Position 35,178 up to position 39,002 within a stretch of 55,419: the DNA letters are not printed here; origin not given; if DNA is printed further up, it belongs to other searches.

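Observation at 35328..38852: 1174-aa signal-less protein made of 14 ~80-aa repeats with a hidden three-repeat super-period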

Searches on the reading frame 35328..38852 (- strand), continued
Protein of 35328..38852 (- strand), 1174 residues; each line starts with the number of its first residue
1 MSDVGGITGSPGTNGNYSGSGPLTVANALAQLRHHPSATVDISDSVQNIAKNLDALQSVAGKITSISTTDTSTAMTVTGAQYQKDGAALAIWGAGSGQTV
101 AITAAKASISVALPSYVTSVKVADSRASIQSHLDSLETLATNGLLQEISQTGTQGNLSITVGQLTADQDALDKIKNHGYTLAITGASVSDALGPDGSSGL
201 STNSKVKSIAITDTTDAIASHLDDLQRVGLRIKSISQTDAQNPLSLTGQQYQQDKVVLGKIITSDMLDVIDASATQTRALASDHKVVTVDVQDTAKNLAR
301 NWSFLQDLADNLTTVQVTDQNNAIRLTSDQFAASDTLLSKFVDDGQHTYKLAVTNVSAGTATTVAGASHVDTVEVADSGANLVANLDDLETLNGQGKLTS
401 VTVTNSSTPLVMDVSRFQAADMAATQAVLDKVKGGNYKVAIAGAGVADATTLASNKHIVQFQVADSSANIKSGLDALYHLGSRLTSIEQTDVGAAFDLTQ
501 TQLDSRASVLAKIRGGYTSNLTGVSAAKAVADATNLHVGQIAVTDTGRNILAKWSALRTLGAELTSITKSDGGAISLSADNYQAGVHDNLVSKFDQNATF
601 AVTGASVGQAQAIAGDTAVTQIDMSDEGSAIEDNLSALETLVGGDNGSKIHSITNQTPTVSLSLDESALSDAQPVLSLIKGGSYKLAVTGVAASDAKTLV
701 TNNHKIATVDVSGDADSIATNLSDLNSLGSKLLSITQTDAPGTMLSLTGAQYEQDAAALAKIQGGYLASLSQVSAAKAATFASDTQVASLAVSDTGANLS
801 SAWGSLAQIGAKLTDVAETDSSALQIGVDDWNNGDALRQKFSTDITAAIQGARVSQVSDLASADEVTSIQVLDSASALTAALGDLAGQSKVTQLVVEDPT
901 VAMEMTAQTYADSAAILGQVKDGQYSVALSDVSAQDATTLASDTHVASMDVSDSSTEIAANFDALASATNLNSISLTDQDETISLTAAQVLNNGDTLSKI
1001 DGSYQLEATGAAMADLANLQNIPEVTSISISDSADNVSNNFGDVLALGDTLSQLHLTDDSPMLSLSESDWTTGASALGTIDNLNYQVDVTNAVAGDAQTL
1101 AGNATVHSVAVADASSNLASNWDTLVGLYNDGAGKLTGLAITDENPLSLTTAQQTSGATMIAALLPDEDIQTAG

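Call 36: predict_structure(alignment_id=A1)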
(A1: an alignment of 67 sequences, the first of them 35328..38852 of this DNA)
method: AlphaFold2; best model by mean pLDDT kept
length: 1174 residues; sequences in the alignment: 67
mean_pLDDT: 88.8   pTM: 0.39
mean pLDDT of the five models: 88.8, 87.3, 86.4, 85.7, 85.3
residues with pLDDT >= 90: 668; 70-90: 471; 50-70: 16; < 50: 19
segments of 3 or more residues with pLDDT < 50: 1-19
pLDDT, mean of each block of 10 residues (from residue 1): 34 39 85 81 91 89 90 89 90 90 88 85 91 90 91 85 88 87 90 73 89 89 86 88 84 86 78 83 82 90 87 88 91 90 88 93 91 93 93 92 88 87 89 88 89 88 92 90 91 88 89 90 90 88 91 90 90 89 90 88 90 87 89 86 70 86 87 85 85 92 90 92 91 91 90 91 92 93 93 93 91 93 90 90 91 94 94 94 92 93 94 92 94 93 94 95 94 93 94 93 92 93 94 94 92 93 93 91 89 92 92 93 94 92 91 91 90 81
secondary structure, 60 per line:
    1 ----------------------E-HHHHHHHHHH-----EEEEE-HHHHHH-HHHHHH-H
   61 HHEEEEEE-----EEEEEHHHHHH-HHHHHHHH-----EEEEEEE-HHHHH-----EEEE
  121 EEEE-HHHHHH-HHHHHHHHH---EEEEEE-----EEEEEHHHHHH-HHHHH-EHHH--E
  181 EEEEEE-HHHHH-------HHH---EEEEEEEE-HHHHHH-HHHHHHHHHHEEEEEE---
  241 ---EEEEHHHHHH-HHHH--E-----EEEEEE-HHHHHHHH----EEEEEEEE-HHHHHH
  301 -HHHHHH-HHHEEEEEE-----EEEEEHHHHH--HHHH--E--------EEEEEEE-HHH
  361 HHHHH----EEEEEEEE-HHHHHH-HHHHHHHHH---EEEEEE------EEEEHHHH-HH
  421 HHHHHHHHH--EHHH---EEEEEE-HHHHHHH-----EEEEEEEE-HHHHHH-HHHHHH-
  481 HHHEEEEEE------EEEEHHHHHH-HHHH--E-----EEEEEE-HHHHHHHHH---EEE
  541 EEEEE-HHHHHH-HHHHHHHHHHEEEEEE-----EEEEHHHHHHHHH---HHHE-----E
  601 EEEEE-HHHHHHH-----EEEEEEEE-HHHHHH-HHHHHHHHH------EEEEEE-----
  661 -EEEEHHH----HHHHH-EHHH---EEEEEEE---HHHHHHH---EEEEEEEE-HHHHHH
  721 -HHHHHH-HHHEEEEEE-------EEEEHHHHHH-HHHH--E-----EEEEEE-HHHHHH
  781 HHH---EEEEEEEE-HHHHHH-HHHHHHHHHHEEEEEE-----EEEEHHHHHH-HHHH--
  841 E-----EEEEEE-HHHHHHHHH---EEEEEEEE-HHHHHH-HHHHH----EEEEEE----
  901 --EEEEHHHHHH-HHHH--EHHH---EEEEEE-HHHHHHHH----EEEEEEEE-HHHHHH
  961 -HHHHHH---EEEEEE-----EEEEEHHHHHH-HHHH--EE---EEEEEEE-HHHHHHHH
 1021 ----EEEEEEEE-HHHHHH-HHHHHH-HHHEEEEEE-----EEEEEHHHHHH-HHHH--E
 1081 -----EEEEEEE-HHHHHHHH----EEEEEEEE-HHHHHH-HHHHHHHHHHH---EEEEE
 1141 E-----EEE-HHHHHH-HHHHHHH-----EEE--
elements in order (helices of 4 or more, strands of 3 or more residues): H25-34 E40-44 H46-51 H53-58 E63-68 E74-78 H79-84 H86-93 E99-105 H107-111 E117-124 H126-131 H133-141 E145-150 E156-160 H161-166 H168-172 E180-186 H188-192 E206-213 H215-220 H222-231 E232-237 E244-247 H248-253 H255-258 E267-272 H274-281 E286-293 H295-300 H302-307 E312-317 E323-327 H328-332 H335-338 E350-356 H358-365 E370-377 H379-384 H386-394 E398-403 E410-413 H414-417 H419-429 E439-444 H446-452 E458-465 H467-472 H474-479 E484-489 E496-499 H500-505 H507-510 E519-524 H526-534 E538-545 H547-552 H554-563 E564-569 E575-578 H579-587 E600-605 H607-613 E619-626 H628-633 H635-643 E650-655 E662-665 H673-677 E686-692 H696-702 E706-713 H715-720 H722-727 E732-737 E745-748 H749-754 H756-759 E768-773 H775-783 E787-794 H796-801 H803-812 E813-818 E824-827 H828-833 H835-838 E847-852 H854-862 E866-873 H875-880 H882-886 E891-896 E903-906 H907-912 H914-917 E927-932 H934-941 E946-953 H955-960 H962-967 E971-976 E982-986 H987-992 H994-997 E1005-1011 H1013-1020 E1025-1032 H1034-1039 H1041-1046 E1051-1056 E1062-1066 H1067-1072 H1074-1077 E1086-1092 H1094-1101 E1106-1113 H1115-1120 H1122-1132 E1136-1141 E1147-1149 H1151-1156 H1158-1164 E1170-1172

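Call 39: fold_search(model_id=the predicted structure, library=pdb)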
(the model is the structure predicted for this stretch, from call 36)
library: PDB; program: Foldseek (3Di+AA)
matches with E <= 10: 1064; with E <= 0.001: 0
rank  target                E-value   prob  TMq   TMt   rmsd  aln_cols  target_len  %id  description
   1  9e5c_0u               7.6e-03  0.41  0.06  0.12  24.6       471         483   12  Cryo-EM structure of 96 nm repeat of microtubule doublet from T. brucei flagellum (released 2025-03-12)
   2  4q71_A                2.1e-02  0.07  0.06  0.06  48.8      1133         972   10  Crystal Structure of Bradyrhizobium japonicum Proline Utilization A (PutA) Mutant D779W (released 2014-08-06)
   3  4xa9_A                2.7e-02  0.51  0.05  0.19  23.1       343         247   12  Crystal structure of the complex between the N-terminal domain of RavJ and LegL1 from Legionella pneumophila str. Phil (released 2015-01-28)
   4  3qqw_B                3.0e-02  0.38  0.05  0.16  24.9       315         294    9  Crystal structure of a putative lyase (Reut_B4148) from Ralstonia eutropha JMP134 at 2.44 A resolution (released 2011-03-02)
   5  9qo4_M                3.1e-02  0.33  0.07  0.16  19.5       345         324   15  Dissociation-state-3 of 9-subunit CSN and SCF (SKP1-SKP2-CKS1) complex (released 2026-02-04)
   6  6bsn_A                3.1e-02  0.06  0.05  0.06  47.0      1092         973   10  Structure of proline utilization A (PutA) with proline bound in remote sites (released 2018-01-03)
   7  1q7m_A                3.6e-02  0.20  0.07  0.12  42.7       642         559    9  Cobalamin-dependent methionine synthase (MetH) from Thermotoga maritima (Oxidized, Monoclinic) (released 2004-03-23)
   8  3qqw_A                4.0e-02  0.38  0.05  0.17  25.0       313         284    9  Crystal structure of a putative lyase (Reut_B4148) from Ralstonia eutropha JMP134 at 2.44 A resolution (released 2011-03-02)
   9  3qqw_E                4.0e-02  0.33  0.05  0.15  25.1       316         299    9  Crystal structure of a putative lyase (Reut_B4148) from Ralstonia eutropha JMP134 at 2.44 A resolution (released 2011-03-02)
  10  3haz_A                4.1e-02  0.06  0.05  0.06  47.1      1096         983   10  Crystal structure of bifunctional proline utilization A (PutA) protein (released 2010-02-23)
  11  4q71_B                4.1e-02  0.05  0.05  0.06  49.1      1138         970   11  Crystal Structure of Bradyrhizobium japonicum Proline Utilization A (PutA) Mutant D779W (released 2014-08-06)
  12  9e0b_B                5.4e-02  0.04  0.05  0.05  54.9      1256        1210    9  Structure of proline utilization A complexed with (2,3-dihydro-1-benzofuran-5-yl)methanol (released 2024-11-27)
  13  3qqw_F                6.2e-02  0.33  0.05  0.17  25.0       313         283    9  Crystal structure of a putative lyase (Reut_B4148) from Ralstonia eutropha JMP134 at 2.44 A resolution (released 2011-03-02)
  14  3pph_A                6.5e-02  0.11  0.06  0.09  37.1       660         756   11  Crystal structure of the Candida albicans methionine synthase by surface entropy reduction, threonine variant (released 2011-10-12)
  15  8k7o                  6.8e-02  0.57  0.06  0.24  27.6       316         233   11  De novo design protein -T03 (released 2024-07-31)
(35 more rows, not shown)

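Call 46: find_encoding_contigs(protein=P0103, flank=10000, max_places=1)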
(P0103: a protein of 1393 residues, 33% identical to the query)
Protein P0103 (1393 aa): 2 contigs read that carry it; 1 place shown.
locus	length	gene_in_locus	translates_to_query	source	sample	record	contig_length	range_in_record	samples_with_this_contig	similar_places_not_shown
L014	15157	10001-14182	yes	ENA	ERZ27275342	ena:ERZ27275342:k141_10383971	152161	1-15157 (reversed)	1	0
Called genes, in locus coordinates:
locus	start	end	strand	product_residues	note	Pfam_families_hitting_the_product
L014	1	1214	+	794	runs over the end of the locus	PF13491:FtsK_4TM, PF17854:FtsK_alpha, PF01580:FtsK_SpoIIIE, PF12846:AAA_10 (faint), PF09397:FtsK_gamma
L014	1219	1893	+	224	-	PF03548:LolA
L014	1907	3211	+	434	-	PF05496:RuvB_N, PF13191:AAA_16 (faint), PF00004:AAA, PF07728:AAA_5 (weak), PF13173:AAA_14 (weak), PF16193:AAA_assoc_2, PF12002:MgsA_C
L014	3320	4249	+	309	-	PF02653:BPD_transp_2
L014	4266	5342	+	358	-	PF02653:BPD_transp_2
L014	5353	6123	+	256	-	PF00005:ABC_tran, PF13304:AAA_21 (faint), PF12399:BCA_ABC_TP_C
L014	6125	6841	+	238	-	PF00005:ABC_tran, PF13304:AAA_21 (faint)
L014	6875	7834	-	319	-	PF03401:TctC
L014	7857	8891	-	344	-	PF00111:Fer2, PF00970:FAD_binding_6, PF00175:NAD_binding_1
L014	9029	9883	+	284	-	PF01370:Epimerase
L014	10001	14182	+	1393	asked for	-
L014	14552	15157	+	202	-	?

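Call 47: find_encoding_contigs(protein=P0111, flank=10000, max_places=1)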
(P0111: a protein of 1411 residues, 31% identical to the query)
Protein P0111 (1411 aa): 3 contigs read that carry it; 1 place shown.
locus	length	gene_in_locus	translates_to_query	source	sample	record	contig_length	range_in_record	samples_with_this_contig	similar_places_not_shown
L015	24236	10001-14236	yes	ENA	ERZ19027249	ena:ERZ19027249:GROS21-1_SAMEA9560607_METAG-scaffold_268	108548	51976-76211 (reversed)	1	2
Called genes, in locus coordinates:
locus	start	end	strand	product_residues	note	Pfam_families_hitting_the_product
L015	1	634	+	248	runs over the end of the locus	PF04542:Sigma70_r2, PF04539:Sigma70_r3 (faint), PF08281:Sigma70_r4_2, PF04545:Sigma70_r4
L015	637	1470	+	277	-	-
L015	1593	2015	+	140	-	PF02561:FliS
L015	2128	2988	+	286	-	PF20560:MotA_N, PF01618:MotA_ExbB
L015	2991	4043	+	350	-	PF13677:MotB_plug, PF00691:OmpA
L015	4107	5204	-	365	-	PF00158:Sigma54_activat, PF14532:Sigma54_activ_2, PF07728:AAA_5, PF25601:AAA_lid_14, PF02954:HTH_8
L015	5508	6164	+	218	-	PF02169:LPP20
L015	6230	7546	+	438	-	-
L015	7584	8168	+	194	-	-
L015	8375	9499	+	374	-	PF02120:Flg_hook (faint)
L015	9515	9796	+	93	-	PF01312:Bac_export_2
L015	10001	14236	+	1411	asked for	-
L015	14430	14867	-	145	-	PF05130:FlgN (faint)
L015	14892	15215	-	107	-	PF04316:FlgM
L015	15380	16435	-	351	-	PF13144:ChapFlgA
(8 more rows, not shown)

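Call 48: find_encoding_contigs(protein=P0108, flank=10000, max_places=1)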
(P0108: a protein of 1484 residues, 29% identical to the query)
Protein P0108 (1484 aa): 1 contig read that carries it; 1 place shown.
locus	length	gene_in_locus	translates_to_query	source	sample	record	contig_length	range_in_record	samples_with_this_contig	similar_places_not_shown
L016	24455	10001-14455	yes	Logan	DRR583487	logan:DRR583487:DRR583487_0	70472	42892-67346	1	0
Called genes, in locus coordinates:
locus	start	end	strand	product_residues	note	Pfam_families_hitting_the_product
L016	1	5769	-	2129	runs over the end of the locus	-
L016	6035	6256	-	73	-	-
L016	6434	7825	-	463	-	PF04773:FecR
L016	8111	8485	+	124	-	PF03646:FlaG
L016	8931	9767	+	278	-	PF00669:Flagellin_N, PF00700:Flagellin_C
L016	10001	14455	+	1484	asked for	-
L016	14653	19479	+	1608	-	-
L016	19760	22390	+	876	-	PF00669:Flagellin_N, PF00700:Flagellin_C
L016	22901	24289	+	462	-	PF00158:Sigma54_activat, PF14532:Sigma54_activ_2, PF07728:AAA_5 (weak), PF25601:AAA_lid_14, PF02954:HTH_8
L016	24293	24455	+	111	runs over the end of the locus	PF02049:FliE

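Call 50: find_encoding_contigs(protein=P0114, flank=10000, max_places=2)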
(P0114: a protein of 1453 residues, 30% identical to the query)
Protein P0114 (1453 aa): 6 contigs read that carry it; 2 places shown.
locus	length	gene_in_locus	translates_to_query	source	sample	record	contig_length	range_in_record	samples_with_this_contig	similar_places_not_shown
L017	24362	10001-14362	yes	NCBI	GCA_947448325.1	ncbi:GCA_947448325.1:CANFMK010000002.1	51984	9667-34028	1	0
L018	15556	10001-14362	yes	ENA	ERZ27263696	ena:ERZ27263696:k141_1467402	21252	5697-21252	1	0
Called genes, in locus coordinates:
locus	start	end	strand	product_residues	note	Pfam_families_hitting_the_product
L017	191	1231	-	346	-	PF01116:F_bP_aldolase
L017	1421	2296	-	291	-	PF00044:Gp_dh_N, PF02800:Gp_dh_C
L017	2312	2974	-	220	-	PF00702:Hydrolase, PF12710:HAD, PF13344:Hydrolase_6 (faint), PF13419:HAD_2, PF13242:Hydrolase_like (weak)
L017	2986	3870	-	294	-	PF00005:ABC_tran (weak), PF00485:PRK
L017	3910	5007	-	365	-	PF00316:FBPase, PF18913:FBPase_C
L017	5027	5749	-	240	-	PF00702:Hydrolase, PF13419:HAD_2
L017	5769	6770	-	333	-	PF13401:AAA_22 (faint), PF00004:AAA, PF07728:AAA_5 (weak), PF17866:AAA_lid_6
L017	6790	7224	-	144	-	PF00101:RuBisCO_small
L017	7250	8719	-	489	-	PF02788:RuBisCO_large_N, PF00016:RuBisCO_large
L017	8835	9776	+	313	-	PF00126:HTH_1, PF03466:LysR_substrate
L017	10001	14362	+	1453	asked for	-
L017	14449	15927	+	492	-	PF01425:Amidase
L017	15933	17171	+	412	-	PF07690:MFS_1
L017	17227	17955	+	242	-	PF06508:QueC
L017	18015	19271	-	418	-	PF00194:Carb_anhydrase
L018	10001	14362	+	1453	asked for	-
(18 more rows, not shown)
